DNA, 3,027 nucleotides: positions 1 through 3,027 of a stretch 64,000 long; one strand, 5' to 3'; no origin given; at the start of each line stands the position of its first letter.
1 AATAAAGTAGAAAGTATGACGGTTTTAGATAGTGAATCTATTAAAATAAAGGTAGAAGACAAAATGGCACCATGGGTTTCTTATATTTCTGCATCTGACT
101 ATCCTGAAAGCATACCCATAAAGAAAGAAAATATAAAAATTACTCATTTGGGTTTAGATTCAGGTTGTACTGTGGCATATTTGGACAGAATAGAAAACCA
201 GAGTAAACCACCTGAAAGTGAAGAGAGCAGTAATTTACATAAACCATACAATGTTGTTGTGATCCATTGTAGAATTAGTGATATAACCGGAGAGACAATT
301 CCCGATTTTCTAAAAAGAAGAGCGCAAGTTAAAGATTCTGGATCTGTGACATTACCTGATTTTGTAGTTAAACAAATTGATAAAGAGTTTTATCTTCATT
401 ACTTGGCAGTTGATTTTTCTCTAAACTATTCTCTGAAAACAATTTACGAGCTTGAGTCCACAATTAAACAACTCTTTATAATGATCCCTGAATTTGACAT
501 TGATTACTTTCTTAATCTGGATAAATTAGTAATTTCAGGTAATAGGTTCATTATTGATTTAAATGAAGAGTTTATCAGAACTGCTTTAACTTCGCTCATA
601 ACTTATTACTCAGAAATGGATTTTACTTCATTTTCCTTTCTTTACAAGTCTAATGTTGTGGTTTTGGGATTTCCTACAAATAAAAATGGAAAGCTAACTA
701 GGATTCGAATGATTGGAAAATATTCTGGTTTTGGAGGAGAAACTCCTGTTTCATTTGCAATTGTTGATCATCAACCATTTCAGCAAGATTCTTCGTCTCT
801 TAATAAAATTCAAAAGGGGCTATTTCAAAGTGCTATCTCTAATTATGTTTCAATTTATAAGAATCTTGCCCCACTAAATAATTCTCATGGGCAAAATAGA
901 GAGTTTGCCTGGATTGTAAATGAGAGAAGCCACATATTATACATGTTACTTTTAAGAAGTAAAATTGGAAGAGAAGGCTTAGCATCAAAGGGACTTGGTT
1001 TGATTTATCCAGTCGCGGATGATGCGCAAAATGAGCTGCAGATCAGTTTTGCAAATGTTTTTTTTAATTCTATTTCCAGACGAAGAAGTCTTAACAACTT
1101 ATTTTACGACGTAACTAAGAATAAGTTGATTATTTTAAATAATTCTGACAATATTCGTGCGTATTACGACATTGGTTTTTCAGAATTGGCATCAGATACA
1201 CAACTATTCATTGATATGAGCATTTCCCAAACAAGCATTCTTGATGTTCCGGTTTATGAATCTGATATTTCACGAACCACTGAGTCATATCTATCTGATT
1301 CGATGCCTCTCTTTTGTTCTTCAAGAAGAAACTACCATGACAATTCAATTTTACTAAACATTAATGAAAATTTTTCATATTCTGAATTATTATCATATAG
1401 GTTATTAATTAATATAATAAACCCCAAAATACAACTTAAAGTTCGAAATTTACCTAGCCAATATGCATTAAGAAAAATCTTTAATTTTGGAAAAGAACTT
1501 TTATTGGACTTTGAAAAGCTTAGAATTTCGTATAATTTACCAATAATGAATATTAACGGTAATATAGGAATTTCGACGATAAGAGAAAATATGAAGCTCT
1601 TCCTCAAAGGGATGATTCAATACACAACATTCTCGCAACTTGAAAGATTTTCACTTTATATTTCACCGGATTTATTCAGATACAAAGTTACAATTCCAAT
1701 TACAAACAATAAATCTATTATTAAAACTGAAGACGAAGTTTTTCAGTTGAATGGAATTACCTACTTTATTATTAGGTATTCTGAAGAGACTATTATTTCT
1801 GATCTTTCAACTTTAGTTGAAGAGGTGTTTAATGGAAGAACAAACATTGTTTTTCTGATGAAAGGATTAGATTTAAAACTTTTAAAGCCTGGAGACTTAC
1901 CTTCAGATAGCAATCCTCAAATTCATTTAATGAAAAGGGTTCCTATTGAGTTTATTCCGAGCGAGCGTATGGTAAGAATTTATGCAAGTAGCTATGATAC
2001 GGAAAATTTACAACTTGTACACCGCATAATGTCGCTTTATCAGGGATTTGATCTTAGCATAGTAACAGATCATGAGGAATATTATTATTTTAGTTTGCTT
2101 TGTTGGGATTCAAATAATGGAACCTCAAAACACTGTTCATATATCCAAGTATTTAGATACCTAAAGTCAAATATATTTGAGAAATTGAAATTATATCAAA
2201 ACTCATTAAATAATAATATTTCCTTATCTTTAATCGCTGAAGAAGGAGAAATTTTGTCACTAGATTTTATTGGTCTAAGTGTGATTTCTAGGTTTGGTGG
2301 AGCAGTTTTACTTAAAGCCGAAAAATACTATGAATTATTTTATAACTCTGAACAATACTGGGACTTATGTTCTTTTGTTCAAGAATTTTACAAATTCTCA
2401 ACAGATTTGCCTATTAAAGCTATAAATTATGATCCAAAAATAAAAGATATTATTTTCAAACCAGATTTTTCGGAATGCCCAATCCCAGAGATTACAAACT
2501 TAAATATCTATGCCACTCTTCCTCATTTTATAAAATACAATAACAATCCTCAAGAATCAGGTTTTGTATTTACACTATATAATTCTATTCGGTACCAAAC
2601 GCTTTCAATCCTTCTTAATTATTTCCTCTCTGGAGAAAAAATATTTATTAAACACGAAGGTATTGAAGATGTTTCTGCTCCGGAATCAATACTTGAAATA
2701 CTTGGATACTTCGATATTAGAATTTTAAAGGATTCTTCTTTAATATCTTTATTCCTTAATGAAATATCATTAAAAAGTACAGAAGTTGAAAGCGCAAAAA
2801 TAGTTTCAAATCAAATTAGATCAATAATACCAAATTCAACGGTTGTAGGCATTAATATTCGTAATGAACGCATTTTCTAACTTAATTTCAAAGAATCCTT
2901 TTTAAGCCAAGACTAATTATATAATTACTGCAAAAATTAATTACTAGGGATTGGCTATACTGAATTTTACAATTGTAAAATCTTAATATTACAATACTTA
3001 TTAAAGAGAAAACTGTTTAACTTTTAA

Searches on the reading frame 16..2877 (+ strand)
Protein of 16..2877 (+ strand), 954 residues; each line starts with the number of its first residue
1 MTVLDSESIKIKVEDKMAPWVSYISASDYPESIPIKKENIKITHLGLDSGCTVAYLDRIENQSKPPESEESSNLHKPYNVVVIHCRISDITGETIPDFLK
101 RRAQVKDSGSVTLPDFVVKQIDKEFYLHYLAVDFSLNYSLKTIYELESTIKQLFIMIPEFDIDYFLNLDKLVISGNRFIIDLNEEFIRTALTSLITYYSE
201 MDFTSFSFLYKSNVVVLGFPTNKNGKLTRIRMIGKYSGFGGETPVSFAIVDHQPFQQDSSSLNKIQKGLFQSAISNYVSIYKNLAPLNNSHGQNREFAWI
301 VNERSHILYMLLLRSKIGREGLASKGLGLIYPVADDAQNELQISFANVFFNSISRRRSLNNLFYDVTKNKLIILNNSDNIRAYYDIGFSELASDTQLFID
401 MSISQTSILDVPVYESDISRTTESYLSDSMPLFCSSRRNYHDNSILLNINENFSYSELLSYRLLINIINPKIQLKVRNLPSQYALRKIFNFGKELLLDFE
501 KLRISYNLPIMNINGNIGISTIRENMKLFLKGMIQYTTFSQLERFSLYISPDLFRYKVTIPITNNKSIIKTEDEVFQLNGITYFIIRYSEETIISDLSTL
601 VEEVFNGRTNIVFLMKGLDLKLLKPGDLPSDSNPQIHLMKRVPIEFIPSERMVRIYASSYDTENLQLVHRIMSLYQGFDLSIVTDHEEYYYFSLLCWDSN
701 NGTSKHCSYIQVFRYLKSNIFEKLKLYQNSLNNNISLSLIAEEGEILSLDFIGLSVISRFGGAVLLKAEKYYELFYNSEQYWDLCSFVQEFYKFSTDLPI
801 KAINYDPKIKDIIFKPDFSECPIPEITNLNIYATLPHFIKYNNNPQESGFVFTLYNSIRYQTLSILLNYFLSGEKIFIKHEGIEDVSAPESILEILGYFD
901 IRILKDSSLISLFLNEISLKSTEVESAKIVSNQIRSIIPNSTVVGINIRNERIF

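Call 48: search_protein_families(library=pfam, proteins=[window:16-2877:+], max_evalue=0.001)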
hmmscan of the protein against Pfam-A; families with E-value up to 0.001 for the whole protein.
window:16-2877:+ (954 aa): 0 families
